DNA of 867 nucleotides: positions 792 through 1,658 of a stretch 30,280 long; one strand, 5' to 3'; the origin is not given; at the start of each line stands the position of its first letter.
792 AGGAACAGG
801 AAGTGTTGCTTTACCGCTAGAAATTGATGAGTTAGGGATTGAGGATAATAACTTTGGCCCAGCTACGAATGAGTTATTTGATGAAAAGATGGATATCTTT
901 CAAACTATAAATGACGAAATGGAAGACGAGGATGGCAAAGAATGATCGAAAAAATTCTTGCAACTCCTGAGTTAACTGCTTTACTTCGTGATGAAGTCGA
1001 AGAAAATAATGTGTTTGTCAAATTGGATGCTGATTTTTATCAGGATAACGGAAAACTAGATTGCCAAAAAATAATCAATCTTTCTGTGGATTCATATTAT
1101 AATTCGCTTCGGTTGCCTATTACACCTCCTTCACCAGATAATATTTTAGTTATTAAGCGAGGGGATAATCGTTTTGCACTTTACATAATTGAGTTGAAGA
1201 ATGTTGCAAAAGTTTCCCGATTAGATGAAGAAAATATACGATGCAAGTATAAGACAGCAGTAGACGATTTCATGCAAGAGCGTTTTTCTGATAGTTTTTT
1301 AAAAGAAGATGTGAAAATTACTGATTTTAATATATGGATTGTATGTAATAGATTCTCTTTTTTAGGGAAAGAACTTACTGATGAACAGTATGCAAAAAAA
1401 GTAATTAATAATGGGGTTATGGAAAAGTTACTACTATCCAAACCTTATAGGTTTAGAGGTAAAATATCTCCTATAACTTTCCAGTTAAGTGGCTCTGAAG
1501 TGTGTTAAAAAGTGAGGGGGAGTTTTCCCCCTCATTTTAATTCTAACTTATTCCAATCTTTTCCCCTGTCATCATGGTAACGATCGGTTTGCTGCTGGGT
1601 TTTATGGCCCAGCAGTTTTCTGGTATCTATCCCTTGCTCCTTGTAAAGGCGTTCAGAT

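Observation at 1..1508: ABC-type ATPase plus small putative nuclease partner adjacent to the integrase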

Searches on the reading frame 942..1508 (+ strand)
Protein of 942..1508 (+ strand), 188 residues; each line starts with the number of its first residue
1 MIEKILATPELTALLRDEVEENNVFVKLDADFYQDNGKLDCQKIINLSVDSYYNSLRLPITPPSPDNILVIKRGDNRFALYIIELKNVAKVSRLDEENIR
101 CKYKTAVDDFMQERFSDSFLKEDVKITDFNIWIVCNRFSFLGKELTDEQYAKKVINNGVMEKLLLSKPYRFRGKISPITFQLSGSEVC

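Call 4: search_protein_families(library=pfam, proteins=[window:942-1508:+], max_evalue=1)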
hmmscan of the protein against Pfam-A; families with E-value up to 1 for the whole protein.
window:942-1508:+ (188 aa): 0 families

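Call 5: search_protein_families(library=padloc, proteins=[window:942-1508:+], max_evalue=1)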
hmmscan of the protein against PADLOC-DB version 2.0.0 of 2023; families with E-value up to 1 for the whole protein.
window:942-1508:+ (188 aa): 0 families

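Call 10: search_protein_families(library=ncbifam, proteins=[window:942-1505:+], max_evalue=1)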
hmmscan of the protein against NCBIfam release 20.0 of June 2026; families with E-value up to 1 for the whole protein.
window:942-1505:+ (188 aa): 0 families

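Call 11: search_protein_families(library=phrogs, proteins=[window:942-1505:+], max_evalue=1)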
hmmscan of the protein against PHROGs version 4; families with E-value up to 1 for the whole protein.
window:942-1505:+ (188 aa): 0 families

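Call 13: find_homologous_proteins(query=window:942-1505:+, max_evalue=0.001)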
Query window:942-1505:+ (188 aa): 14 proteins with E <= 0.001 among 119 candidates.
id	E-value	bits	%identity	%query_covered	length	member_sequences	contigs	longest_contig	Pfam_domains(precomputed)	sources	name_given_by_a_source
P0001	1.3e-118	411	99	100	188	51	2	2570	-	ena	-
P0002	1.9e-89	316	74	100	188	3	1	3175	-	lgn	-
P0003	1.5e-87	310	75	100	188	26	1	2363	-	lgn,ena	-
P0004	2.5e-86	306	70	100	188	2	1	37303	-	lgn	-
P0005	3.0e-84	299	70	100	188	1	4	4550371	-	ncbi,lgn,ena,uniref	ncbi:hypothetical protein [Enterobacter sp. ECC-249]|uniref:hypothetical protein n=1 Tax=Enterobacte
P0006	1.3e-61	225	55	99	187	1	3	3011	-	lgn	-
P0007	2.1e-58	215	54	99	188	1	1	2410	-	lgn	-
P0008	3.4e-57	211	53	99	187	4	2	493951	-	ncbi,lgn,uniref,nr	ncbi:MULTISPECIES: hypothetical protein [Pectobacterium]|uniref:hypothetical protein n=1 Tax=Pectoba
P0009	2.3e-56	208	53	100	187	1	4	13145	-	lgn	-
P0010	7.2e-55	204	52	99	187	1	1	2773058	-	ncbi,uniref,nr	ncbi:hypothetical protein K3G69_18820 [Phytobacter diazotrophicus]|uniref:hypothetical protein n=1 T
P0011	2.1e-54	202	50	99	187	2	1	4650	-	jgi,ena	-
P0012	1.2e-53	200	77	61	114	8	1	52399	-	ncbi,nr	ncbi:TPA: hypothetical protein MAE36_004328, partial [Klebsiella pneumoniae]|nr:hypothetical protein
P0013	1.8e-48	183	47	97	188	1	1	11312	-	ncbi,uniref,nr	ncbi:hypothetical protein [Aeromonas cavernicola]|uniref:Uncharacterized protein n=1 Tax=Aeromonas c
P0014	1.8e-10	59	39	62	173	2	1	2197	-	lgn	-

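Call 18: find_related_loci(query=A1, collection=genome_contigs, flank=8000)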
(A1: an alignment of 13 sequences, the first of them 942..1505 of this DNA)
Query A1 (188 aa) in genome_contigs; peptide patterns used: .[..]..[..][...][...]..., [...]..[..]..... (x = any residue, [..] = any of these).
20 stretches matched a pattern; 6 encode a relative of the query (tblastn E <= 1e-3); 6 distinct loci.
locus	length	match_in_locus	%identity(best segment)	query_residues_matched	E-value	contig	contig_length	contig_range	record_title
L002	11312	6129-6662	47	1-179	9e-56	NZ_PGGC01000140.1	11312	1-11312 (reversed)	Aeromonas cavernicola strain DSM 24474 A.cavernicola_R1_new_contig_141, whole genome shotgun sequence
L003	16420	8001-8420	38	45-182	5e-24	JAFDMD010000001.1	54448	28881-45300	MAG: Deltaproteobacteria bacterium isolate WB1_Bin_16 WB1_Bin_16_scaffold_465, whole genome shotgun sequence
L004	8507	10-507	30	10-182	7e-23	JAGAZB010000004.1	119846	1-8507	MAG: Treponema sp. isolate RGIG8904 Water_deer_Omasum.Co__c56147, whole genome shotgun sequence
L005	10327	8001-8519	32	1-182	9e-20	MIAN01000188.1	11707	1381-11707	MAG: Spirochaetes bacterium GWB1_27_13 gwb1_scaffold_5593, whole genome shotgun sequence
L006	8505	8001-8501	32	1-187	5e-18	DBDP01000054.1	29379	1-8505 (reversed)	MAG TPA_asm: Clostridiales bacterium UBA929 UBA929_contig_7759, whole genome shotgun sequence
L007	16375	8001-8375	31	1-134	7e-14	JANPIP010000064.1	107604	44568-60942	MAG: Chitinophagales bacterium isolate VAR_61_metabat_56 VAR_61_k141_918447, whole genome shotgun sequence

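Call 19: search_dna_similar(query=window:942-1505:+, collection=phages, mode=protein, max_evalue=0.01)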
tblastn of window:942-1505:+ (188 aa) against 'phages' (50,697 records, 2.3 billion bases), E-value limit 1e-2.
No match.

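Call 20: search_dna_similar(query=window:942-1505:+, collection=plasmids, mode=protein, max_evalue=0.01)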
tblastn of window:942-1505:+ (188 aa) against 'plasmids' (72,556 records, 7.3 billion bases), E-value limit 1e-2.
No match.

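Call 22: predict_structure(alignment_id=A1)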
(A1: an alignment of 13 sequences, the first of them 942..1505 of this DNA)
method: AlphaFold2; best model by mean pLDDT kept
length: 188 residues; sequences in the alignment: 13
mean_pLDDT: 85.7   pTM: 0.84
mean pLDDT of the five models: 85.7, 84.4, 82.4, 81.8, 65.0
residues with pLDDT >= 90: 112; 70-90: 41; 50-70: 32; < 50: 3
segments of 3 or more residues with pLDDT < 50: none
pLDDT, mean of each block of 10 residues (from residue 1): 95 95 90 95 97 93 96 96 86 80 94 95 93 74 62 59 64 86 75
secondary structure, 60 per line:
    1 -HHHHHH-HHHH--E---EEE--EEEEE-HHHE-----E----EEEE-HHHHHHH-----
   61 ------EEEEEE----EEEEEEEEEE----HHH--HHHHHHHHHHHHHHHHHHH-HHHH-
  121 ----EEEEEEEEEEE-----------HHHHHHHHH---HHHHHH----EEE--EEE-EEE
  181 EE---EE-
elements in order: H2-7 H9-12 E19-21 E24-28 E44-47 H49-55 E67-72 E77-86 H96-114 H116-119 E125-135 H147-155 H159-164 E169-171 E174-176 E178-182

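Call 24: search_protein_representatives(alignment_id=A1)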
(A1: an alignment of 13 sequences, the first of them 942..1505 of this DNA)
Query: 13 sequences, 187 profile positions. Proteins with E-value up to 0.001 (for the whole library): 258; up to 1e-10: 219; up to 1e-30: 42. The best 150 are listed.
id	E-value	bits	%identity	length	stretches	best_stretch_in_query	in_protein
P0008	2.9e-87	307.6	-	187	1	1-187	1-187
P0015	2.0e-53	197.3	-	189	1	1-183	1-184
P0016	3.1e-51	190.1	-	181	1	1-186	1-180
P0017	8.7e-50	185.4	-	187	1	1-181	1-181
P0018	1.4e-48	181.4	-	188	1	1-187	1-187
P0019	3.5e-41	157.3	-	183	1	1-182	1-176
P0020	1.0e-40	155.8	-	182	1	1-184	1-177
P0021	7.0e-40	153.1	-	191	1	1-182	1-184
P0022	1.7e-39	151.8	-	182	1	1-184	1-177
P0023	2.1e-39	151.5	-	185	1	1-179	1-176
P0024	5.8e-39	150.1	-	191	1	1-182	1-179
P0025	2.3e-38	148.1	-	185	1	2-184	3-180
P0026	1.5e-37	145.4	-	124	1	1-122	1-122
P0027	9.3e-37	142.9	-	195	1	4-184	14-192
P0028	1.1e-36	142.6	-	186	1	1-182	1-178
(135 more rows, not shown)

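Call 55: find_encoding_contigs(protein=P0005, flank=7000, max_places=1)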
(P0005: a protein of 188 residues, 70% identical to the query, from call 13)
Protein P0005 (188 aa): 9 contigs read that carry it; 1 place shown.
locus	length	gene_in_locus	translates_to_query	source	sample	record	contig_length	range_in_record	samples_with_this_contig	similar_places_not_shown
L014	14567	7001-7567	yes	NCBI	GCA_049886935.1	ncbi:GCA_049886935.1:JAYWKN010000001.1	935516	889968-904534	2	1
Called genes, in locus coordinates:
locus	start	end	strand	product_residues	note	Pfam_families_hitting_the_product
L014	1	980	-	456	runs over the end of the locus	PF00206:Lyase_1, PF08328:ASL_C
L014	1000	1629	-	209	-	PF04356:DUF489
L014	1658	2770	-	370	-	PF02540:NAD_synthase, PF02568:ThiI (weak), PF03054:tRNA_Me_trans, PF20259:tRNA_Me_trans_M, PF20258:tRNA_Me_trans_C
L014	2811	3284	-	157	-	PF00293:NUDIX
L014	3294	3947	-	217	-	PF00849:PseudoU_synth_2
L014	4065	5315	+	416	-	PF00180:Iso_dh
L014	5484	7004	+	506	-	PF13175:AAA_15, PF13304:AAA_21 (weak)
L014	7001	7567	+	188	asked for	-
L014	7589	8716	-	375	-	PF09003:Arm-DNA-bind_1, PF00589:Phage_integrase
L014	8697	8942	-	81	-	PF07825:Exc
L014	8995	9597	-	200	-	PF16473:Rv2179c-like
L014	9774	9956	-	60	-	PF07358:DUF1482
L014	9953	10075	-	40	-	-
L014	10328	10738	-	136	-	PF01381:HTH_3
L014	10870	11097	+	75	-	PF15943:YdaS_toxin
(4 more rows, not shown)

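Call 56: find_encoding_contigs(protein=P0008, flank=7000, max_places=1)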
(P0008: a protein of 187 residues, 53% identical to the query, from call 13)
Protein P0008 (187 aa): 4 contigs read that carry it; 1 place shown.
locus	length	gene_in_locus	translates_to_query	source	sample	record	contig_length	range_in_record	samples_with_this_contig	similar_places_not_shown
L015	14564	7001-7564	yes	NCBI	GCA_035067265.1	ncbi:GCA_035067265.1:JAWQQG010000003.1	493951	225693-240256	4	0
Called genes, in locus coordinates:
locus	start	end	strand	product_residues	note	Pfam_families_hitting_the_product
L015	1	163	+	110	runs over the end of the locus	PF03091:CutA1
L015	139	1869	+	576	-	PF11412:DsbD_N, PF02683:DsbD_TM, PF13386:DsbD_2, PF00085:Thioredoxin, PF13899:Thioredoxin_7, PF13098:Thioredoxin_2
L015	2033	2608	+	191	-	-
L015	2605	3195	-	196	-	PF01810:LysE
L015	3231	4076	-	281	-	PF02311:AraC_binding, PF00165:HTH_AraC (faint), PF12833:HTH_18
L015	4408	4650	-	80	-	PF13693:HTH_35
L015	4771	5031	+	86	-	PF13560:HTH_31, PF01381:HTH_3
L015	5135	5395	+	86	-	PF13560:HTH_31, PF01381:HTH_3, PF12844:HTH_19 (weak)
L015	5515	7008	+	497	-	PF13175:AAA_15, PF13304:AAA_21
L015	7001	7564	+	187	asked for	-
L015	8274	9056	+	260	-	PF17194:AbiEi_3_N, PF11459:AbiEi_3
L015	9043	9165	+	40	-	-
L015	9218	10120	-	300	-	PF00126:HTH_1, PF03466:LysR_substrate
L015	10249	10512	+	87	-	PF11391:DUF2798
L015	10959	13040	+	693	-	PF13226:DUF4034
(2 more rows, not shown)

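Call 72: fold_search(model_id=the predicted structure, library=pdb)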
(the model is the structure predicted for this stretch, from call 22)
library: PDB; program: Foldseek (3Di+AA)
matches with E <= 10: 472; with E <= 0.001: 0
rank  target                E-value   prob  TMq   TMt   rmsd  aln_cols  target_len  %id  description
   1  1wtd_B                9.2e-02  0.28  0.26  0.21   7.6       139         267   14  Crystal structure of type II restrcition endonuclease, EcoO109I DNA-free form (released 2004-12-14)
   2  7ojn_L                9.2e-02  0.14  0.20  0.03  14.0       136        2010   16  Lassa virus L protein in an elongation conformation [ELONGATION] (released 2021-12-01)
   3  4miw                  1.2e-01  0.16  0.20  0.21  10.4       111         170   22  High-resolution structure of the N-terminal endonuclease domain of the Lassa virus L polymerase (released 2014-03-19)
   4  9f38_A                1.4e-01  0.30  0.26  0.09   7.3       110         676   14  BsmI (wild-type) crystallized with Ca2+ and cognate dsDNA (released 2025-04-02)
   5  5ize_B                1.5e-01  0.15  0.23  0.25  11.1       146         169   21  Hantaan virus L protein cap-snatching endonuclease (released 2016-06-29)
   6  5ize_A                1.5e-01  0.14  0.23  0.23  11.6       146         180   23  Hantaan virus L protein cap-snatching endonuclease (released 2016-06-29)
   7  6q99                  1.7e-01  0.16  0.21  0.20   9.7       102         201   22  Ande virus L protein N-terminus mutant K124A (released 2020-01-15)
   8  7ojj                  1.9e-01  0.15  0.19  0.03  10.2       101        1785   22  Lassa virus L protein with endonuclease and C-terminal domains in close proximity [MID-LINK] (released 2021-12-01)
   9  4i1t                  1.9e-01  0.10  0.19  0.21  10.0       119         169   20  Crystal structure of the cap-snatching endonuclease from Pichinde virus (released 2014-02-26)
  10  6qnz_A                2.1e-01  0.23  0.21  0.08   4.8        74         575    9  Crystal structure of the site-specific DNA nickase N.BspD6I E418A Mutant (released 2020-03-04)
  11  6wan_F                2.2e-01  0.20  0.17  0.09   6.6        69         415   17  Structure of Acinetobacter baumannii Cap4 SAVED/CARF-domain containing receptor with the cyclic trinucleotide 3'3'3'-c (released 2020-06-17)
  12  2fok_A                2.3e-01  0.33  0.24  0.10   5.3        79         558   10  STRUCTURE OF RESTRICTION ENDONUCLEASE FOKI (released 1998-06-17)
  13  5izh_A                2.3e-01  0.11  0.18  0.20  10.2       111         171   21  Lassa virus L protein cap-snatching endonuclease. apo form (released 2016-06-29)
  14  8r6u_A                2.5e-01  0.28  0.24  0.04   8.0        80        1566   14  Structure of the SFTSV L protein in a transcription-priming state without capped RNA [TRANSCRIPTION-PRIMING (in vitro) (released 2024-04-24)
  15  9ez7_A                2.5e-01  0.20  0.25  0.09   5.3       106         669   15  BsmI (Nicking top mutant) crystallized with Ca2+ and cognate dsDNA (released 2025-04-02)
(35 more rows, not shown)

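Call 89: search_solved_structures(query=A2, max_evalue=10, show_alignments=2)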
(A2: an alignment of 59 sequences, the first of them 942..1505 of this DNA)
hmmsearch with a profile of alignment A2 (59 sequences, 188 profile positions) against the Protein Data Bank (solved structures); distinct sequences matched with E-value up to 10: 0.
